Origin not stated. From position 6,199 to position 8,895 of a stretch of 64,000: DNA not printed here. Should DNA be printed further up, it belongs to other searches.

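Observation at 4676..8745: FGGY sugar kinase divergent from a one-ORF fusion of class II aldolase and a GSA-aminomutase-like aminotransferase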

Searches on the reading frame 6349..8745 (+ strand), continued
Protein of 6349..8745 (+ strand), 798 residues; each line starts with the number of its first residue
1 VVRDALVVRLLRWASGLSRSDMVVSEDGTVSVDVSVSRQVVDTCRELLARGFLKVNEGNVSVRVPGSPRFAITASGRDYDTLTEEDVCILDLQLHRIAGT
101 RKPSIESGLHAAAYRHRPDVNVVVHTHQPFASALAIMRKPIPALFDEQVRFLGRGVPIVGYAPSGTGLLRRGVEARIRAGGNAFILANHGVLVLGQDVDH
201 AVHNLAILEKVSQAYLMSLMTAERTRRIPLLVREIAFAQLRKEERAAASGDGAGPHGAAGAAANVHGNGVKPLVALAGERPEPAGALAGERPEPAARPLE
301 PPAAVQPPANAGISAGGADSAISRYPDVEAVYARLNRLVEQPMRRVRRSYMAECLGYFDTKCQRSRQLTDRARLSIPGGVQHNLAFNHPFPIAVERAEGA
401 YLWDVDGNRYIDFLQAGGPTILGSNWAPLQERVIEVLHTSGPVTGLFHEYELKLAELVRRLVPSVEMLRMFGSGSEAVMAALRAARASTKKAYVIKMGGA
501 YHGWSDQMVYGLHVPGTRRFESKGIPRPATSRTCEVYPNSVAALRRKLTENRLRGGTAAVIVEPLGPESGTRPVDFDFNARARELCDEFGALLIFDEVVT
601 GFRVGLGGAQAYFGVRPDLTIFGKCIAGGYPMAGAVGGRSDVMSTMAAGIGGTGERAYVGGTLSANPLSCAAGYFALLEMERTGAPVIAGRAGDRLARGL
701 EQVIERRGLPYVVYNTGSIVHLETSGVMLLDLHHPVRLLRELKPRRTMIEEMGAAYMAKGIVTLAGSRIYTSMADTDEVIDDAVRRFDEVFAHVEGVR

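Call 53: find_homologous_proteins(query=L084:8980-10473:+, max_evalue=1e-60)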
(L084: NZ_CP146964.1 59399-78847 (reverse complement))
Query L084:8980-10473:+ (497 aa): 7988 proteins with E <= 1e-60 among 8000 candidates; the best 120 are listed.
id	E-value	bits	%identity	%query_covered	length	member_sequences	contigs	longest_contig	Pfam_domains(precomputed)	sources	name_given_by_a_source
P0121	0.0e+0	1116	97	100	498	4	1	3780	PF00202.28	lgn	-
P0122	0.0e+0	1115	97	100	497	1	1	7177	PF00202.28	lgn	-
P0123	0.0e+0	1104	96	100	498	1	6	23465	PF00202.28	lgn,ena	-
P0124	0.0e+0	1063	92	100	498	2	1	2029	PF00202.28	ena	-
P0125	0.0e+0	1063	92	100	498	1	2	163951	PF00202.28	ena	-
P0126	0.0e+0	1062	92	100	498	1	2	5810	PF00202.28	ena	-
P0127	0.0e+0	1060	92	100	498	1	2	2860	PF00202.28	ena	-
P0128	0.0e+0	1054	91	100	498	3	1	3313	PF00202.28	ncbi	-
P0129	0.0e+0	1050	90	100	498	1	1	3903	PF00202.28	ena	-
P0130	0.0e+0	1047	90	100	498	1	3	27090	PF00202.28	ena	-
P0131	0.0e+0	1044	90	100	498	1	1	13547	PF00202.28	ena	-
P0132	0.0e+0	1044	90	100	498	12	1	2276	PF00202.28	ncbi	-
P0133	0.0e+0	1039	90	100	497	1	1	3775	PF00202.28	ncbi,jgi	jgi:glutamate-1-semialdehyde 2,1-aminomutase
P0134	0.0e+0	1034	89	100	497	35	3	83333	PF00202.28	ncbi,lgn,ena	-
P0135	0.0e+0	1032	89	100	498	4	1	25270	PF00202.28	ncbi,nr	ncbi:MAG: aminotransferase class III-fold pyridoxal phosphate-dependent enzyme [Treponema sp.]|nr:am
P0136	0.0e+0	1029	89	100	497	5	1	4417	PF00202.28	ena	-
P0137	0.0e+0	1028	89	100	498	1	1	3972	PF00202.28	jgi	-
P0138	0.0e+0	1028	89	100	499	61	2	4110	PF00202.28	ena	-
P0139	0.0e+0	1028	88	100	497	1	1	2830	PF00202.28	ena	-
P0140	0.0e+0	1027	88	100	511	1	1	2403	PF00202.28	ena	-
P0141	0.0e+0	1027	88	100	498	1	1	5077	PF00202.28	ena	-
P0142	0.0e+0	1026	88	100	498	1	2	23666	PF00202.28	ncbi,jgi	jgi:glutamate-1-semialdehyde 2,1-aminomutase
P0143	0.0e+0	1025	88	100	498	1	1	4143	PF00202.28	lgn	-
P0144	0.0e+0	1024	88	100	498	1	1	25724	PF00202.28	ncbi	-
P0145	0.0e+0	1023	88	100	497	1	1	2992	PF00202.28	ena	-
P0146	0.0e+0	1022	88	100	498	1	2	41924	PF00202.28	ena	-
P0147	0.0e+0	1022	88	100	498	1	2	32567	PF00202.28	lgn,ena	-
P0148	0.0e+0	1022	88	100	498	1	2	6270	PF00202.28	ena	-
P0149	0.0e+0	1021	88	100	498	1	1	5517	PF00202.28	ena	-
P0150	0.0e+0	1021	88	100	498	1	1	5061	PF00202.28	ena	-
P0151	0.0e+0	1021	88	100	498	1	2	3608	PF00202.28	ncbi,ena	-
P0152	0.0e+0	1020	88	100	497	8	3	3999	PF00202.28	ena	-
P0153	0.0e+0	1020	88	100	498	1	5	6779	PF00202.28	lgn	-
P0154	0.0e+0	1020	88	100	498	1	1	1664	PF00202.28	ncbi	-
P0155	0.0e+0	1020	88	100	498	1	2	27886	PF00202.28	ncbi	-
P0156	0.0e+0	1020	88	100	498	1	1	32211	PF00202.28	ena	-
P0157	0.0e+0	1019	88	100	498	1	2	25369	PF00202.28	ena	-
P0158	0.0e+0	1019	88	100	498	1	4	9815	PF00202.28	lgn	-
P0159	0.0e+0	1019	88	100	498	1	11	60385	PF00202.28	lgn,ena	-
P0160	0.0e+0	1019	88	100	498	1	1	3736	PF00202.28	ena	-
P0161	0.0e+0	1019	88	100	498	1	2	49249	PF00202.28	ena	-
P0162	0.0e+0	1019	88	100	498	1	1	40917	PF00202.28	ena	-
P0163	0.0e+0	1019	88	100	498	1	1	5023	PF00202.28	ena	-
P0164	0.0e+0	1019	88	100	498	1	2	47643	PF00202.28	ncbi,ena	-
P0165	0.0e+0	1018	88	100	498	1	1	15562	PF00202.28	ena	-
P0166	0.0e+0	1018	87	100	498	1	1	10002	PF00202.28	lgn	-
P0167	0.0e+0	1018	88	100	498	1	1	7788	PF00202.28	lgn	-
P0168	0.0e+0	1018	88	100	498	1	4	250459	PF00202.28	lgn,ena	-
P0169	0.0e+0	1018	88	100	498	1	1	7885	PF00202.28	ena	-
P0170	0.0e+0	1018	88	100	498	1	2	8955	PF00202.28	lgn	-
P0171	0.0e+0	1017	88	100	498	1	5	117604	PF00202.28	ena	-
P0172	0.0e+0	1017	88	100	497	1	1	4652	PF00202.28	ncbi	-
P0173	0.0e+0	1017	88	100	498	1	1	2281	PF00202.28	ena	-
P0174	0.0e+0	1017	88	100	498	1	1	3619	PF00202.28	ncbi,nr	ncbi:MAG: aminotransferase class III-fold pyridoxal phosphate-dependent enzyme [Treponema sp.]|nr:am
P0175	0.0e+0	1017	88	100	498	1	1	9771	PF00202.28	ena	-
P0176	0.0e+0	1017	88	100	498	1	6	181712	PF00202.28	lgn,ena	-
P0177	0.0e+0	1017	88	100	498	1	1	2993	PF00202.28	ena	-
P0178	0.0e+0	1016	88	100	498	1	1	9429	PF00202.28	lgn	-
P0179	0.0e+0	1016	88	100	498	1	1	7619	PF00202.28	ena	-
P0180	0.0e+0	1016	88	100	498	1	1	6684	PF00202.28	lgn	-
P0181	0.0e+0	1016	88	100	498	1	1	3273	PF00202.28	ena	-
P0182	0.0e+0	1016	88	100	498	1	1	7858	PF00202.28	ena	-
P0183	0.0e+0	1016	88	100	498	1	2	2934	PF00202.28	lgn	-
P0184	0.0e+0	1015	88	100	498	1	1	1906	PF00202.28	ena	-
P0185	0.0e+0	1015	88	100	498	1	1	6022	PF00202.28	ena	-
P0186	0.0e+0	1015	87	100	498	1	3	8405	PF00202.28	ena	-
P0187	0.0e+0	1015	87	100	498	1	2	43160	PF00202.28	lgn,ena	-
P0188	0.0e+0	1014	88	100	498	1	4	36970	PF00202.28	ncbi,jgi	jgi:glutamate-1-semialdehyde 2,1-aminomutase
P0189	0.0e+0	1014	87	100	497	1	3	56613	PF00202.28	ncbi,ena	-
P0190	0.0e+0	1014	88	100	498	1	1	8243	PF00202.28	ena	-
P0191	0.0e+0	1014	87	100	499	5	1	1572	PF00202.28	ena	-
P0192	0.0e+0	1013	87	100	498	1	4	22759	PF00202.28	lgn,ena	-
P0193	0.0e+0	1013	88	100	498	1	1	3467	PF00202.28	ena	-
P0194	0.0e+0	1012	87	100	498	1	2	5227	PF00202.28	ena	-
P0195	0.0e+0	1012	87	100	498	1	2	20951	PF00202.28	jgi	-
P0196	0.0e+0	1012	87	100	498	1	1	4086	PF00202.28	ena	-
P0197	0.0e+0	1011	87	100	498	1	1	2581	PF00202.28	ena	-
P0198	0.0e+0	1011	87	100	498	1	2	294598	PF00202.28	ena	-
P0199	0.0e+0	1009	87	100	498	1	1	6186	PF00202.28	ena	-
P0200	0.0e+0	1009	87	100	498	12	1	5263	PF00202.28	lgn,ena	-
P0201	0.0e+0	1009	87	100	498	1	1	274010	PF00202.28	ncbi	-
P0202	1.5e-298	1008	87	100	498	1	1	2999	PF00202.28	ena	-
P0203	4.0e-298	1007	87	100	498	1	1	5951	PF00202.28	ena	-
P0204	1.2e-297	1005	87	100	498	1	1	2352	PF00202.28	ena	-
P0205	1.9e-297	1005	86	100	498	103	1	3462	PF00202.28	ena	-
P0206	2.1e-297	1005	88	100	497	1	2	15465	PF00202.28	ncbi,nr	ncbi:MAG: aminotransferase class III-fold pyridoxal phosphate-dependent enzyme [Coriobacteriales bac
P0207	2.8e-297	1004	86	100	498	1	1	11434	PF00202.28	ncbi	-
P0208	4.8e-297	1003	86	100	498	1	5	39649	PF00202.28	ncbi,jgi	jgi:glutamate-1-semialdehyde 2,1-aminomutase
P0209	6.7e-297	1003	86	100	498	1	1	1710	PF00202.28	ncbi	-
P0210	6.9e-297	1003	86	100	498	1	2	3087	PF00202.28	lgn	-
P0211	1.2e-296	1002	87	100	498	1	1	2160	PF00202.28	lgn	-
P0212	1.3e-296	1002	86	100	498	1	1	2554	PF00202.28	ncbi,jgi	jgi:glutamate-1-semialdehyde 2,1-aminomutase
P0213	1.8e-296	1001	86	100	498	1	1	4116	PF00202.28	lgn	-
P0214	1.9e-296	1001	86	100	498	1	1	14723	PF00202.28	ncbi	-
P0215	2.5e-296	1001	86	100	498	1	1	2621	PF00202.28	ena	-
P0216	6.4e-296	1000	86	100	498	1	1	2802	PF00202.28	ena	-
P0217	1.0e-295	999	86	100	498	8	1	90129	PF00202.28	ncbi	-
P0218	1.4e-295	998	86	100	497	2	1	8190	PF00202.28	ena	-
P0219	1.6e-295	998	86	100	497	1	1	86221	PF00202.28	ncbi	-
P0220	7.9e-295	996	85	100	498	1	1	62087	PF00202.28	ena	-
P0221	1.3e-294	995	86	100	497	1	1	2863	PF00202.28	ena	-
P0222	1.3e-294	995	85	100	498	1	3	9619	PF00202.28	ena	-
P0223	1.9e-294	995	85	100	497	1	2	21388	PF00202.28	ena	-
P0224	2.4e-294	994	85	100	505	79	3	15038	PF00202.28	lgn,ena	-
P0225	2.5e-294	994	85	100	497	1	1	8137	PF00202.28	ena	-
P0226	2.7e-294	994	85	100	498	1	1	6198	PF00202.28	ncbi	-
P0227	3.7e-294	994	85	100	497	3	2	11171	PF00202.28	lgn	-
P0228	6.2e-294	993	85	100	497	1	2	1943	PF00202.28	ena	-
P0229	6.5e-294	993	85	100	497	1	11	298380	PF00202.28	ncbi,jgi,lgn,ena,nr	ncbi:MAG: aminotransferase class III-fold pyridoxal phosphate-dependent enzyme [Lachnospiraceae bact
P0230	7.7e-294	993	85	100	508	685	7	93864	PF00202.28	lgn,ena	-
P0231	8.4e-294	993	85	100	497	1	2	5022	PF00202.28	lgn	-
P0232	9.2e-294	993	84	100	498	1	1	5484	PF00202.28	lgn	-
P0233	1.3e-293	992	85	100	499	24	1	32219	PF00202.28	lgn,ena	-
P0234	1.5e-293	992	85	100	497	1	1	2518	PF00202.28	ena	-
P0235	1.6e-293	992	84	100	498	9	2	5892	PF00202.28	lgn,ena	-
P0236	2.3e-293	991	85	100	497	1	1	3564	PF00202.28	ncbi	-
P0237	3.5e-293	991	85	100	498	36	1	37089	PF00202.28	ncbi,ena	-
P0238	4.1e-293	990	85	100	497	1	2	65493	PF00202.28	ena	-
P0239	4.3e-293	990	85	100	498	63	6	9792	PF00202.28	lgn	-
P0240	5.7e-293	990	85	100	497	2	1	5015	PF00202.28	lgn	-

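Call 54: find_encoding_contigs(protein=P0229, flank=9000, max_places=3)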
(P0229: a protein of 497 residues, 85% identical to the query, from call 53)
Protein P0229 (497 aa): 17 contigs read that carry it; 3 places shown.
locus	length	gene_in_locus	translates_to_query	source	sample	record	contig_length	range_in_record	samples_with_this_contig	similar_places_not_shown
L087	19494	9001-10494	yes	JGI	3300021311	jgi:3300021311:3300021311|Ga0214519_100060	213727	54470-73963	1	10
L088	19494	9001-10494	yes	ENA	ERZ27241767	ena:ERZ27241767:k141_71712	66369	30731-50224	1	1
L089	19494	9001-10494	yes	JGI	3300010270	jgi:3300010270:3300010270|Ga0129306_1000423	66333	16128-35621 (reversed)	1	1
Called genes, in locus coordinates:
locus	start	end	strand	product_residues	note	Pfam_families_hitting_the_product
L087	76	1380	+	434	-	PF01547:SBP_bac_1, PF13416:SBP_bac_8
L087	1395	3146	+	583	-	PF12729:4HB_MCP_1 (weak), PF00015:MCPsignal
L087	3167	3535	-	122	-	-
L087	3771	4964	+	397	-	PF01594:AI-2E_transport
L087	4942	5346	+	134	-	-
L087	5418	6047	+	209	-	PF00440:TetR_N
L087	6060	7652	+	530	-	PF00370:FGGY_N, PF02782:FGGY_C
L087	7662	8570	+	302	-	PF00596:Aldolase_II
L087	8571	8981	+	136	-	PF04138:GtrA_DPMS_TM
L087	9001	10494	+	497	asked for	PF00202:Aminotran_3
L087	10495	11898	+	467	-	PF00171:Aldedh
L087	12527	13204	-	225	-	PF04607:RelA_SpoT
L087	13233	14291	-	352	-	PF00871:Acetate_kinase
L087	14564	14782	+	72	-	PF00403:HMA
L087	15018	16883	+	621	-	PF00122:E1-E2_ATPase, PF00702:Hydrolase, PF08282:Hydrolase_3 (faint)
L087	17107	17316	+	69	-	-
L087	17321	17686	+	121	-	PF12840:HTH_20 (weak), PF01022:HTH_5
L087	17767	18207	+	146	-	PF01741:MscL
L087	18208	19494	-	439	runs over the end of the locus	PF14501:HATPase_c_5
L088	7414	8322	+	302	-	PF00596:Aldolase_II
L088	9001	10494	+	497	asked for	PF00202:Aminotran_3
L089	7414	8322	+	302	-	PF00596:Aldolase_II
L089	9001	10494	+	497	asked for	PF00202:Aminotran_3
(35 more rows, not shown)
